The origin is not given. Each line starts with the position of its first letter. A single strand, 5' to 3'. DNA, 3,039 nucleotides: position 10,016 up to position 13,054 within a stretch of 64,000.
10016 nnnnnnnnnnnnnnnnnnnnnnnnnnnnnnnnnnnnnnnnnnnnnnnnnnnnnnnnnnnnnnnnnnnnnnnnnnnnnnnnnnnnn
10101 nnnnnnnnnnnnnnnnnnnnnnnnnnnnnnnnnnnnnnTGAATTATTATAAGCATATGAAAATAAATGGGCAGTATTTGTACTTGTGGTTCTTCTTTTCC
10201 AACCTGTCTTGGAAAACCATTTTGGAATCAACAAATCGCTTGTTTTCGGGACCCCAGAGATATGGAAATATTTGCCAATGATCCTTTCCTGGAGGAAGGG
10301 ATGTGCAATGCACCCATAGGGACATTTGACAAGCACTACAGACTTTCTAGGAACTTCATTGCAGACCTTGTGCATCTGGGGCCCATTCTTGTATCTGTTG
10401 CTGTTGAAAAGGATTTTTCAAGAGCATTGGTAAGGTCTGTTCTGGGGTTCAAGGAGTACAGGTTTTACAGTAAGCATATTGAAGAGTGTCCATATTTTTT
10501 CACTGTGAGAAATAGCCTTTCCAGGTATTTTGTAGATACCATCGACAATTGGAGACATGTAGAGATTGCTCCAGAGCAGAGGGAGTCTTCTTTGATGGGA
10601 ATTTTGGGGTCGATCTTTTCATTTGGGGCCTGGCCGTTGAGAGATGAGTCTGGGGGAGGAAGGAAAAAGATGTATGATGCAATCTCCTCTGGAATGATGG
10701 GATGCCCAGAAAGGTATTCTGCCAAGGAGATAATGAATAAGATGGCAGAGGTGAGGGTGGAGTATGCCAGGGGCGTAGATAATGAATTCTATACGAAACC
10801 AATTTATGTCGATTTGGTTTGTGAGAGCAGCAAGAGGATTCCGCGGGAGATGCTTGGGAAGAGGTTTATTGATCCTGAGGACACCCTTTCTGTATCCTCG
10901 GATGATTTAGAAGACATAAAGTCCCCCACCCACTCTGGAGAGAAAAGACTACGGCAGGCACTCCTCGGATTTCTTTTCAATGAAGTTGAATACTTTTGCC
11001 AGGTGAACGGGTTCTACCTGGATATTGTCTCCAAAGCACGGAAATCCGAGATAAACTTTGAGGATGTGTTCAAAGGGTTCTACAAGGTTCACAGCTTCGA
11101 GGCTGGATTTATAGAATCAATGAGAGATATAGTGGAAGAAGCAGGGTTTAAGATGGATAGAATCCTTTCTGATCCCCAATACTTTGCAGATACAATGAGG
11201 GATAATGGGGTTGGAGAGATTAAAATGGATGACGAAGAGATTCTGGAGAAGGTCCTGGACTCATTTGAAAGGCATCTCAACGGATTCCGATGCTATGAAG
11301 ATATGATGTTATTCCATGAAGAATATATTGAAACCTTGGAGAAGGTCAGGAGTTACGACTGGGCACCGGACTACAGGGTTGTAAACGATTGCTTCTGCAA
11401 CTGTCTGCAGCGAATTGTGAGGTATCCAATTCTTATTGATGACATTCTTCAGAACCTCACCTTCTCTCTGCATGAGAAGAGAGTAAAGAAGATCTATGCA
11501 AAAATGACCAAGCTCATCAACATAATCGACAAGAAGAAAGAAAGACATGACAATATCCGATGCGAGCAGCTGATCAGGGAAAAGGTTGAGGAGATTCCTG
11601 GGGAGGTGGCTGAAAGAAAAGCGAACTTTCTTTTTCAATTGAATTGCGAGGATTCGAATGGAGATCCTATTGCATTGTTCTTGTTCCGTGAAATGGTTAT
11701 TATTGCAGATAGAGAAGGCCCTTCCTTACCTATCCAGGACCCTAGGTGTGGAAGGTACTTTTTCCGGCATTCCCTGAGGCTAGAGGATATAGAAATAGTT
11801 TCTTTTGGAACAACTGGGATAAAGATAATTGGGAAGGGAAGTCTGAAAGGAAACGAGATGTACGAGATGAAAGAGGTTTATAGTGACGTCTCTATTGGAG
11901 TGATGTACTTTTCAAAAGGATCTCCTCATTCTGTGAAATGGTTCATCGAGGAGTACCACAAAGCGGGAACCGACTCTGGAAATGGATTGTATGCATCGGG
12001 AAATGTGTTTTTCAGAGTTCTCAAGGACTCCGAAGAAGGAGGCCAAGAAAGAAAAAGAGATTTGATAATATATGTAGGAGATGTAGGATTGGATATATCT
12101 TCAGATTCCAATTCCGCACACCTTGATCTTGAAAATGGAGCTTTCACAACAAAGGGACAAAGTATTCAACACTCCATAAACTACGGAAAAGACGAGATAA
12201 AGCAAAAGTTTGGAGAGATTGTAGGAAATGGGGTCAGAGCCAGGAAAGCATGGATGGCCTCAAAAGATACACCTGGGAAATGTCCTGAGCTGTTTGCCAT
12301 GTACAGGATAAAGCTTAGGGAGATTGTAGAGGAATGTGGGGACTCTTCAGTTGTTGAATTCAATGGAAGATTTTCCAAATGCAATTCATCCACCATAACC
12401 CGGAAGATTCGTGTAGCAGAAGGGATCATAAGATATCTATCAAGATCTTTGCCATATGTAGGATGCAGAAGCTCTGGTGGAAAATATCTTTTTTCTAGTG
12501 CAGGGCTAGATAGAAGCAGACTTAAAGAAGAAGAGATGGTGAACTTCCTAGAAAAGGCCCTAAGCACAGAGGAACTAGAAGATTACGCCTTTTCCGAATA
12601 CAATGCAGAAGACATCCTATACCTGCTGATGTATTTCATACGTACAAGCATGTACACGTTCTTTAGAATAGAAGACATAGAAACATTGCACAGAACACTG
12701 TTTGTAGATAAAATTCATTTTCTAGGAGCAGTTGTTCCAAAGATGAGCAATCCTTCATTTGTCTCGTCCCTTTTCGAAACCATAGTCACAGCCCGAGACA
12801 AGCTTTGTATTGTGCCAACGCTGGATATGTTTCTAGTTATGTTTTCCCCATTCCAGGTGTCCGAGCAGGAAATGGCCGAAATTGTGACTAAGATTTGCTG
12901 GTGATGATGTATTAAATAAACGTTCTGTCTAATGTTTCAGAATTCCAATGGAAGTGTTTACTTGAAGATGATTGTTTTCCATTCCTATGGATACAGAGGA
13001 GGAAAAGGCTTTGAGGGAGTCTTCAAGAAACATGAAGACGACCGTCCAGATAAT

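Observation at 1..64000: Microsporidian-style compaction and a CCC/GGG(CCCTT) start-proximal motif on most genes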

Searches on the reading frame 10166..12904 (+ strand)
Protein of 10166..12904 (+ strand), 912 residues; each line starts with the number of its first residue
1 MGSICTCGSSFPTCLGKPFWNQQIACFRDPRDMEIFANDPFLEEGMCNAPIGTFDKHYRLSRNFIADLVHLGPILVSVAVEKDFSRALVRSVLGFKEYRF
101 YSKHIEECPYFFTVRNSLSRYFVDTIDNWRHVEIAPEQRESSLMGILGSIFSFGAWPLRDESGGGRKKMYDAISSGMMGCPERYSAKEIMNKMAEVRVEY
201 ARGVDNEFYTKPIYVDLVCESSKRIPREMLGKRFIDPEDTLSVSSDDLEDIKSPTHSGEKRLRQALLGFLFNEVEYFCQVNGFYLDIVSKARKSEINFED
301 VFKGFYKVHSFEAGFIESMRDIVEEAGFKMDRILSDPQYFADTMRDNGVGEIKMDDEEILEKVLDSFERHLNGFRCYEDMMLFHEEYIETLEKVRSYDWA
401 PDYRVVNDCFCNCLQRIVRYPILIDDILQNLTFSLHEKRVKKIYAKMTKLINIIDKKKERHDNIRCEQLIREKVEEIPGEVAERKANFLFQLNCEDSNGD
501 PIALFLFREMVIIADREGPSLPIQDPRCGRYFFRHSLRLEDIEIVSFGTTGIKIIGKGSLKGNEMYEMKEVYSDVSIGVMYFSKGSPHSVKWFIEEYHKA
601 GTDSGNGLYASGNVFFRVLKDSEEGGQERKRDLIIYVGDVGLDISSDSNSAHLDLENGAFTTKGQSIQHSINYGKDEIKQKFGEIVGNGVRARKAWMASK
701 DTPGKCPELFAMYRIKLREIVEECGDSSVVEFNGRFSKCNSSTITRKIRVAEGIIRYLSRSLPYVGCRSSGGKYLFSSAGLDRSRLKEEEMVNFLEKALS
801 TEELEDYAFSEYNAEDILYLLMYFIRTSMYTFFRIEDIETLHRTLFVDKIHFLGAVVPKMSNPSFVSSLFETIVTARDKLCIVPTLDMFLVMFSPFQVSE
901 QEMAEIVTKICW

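Call 10: find_encoding_contigs(protein=window:10166-12904:+, flank=10000, max_places=3)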
Protein window:10166-12904:+ (912 aa): no gene with exactly this product is on record in the collection.
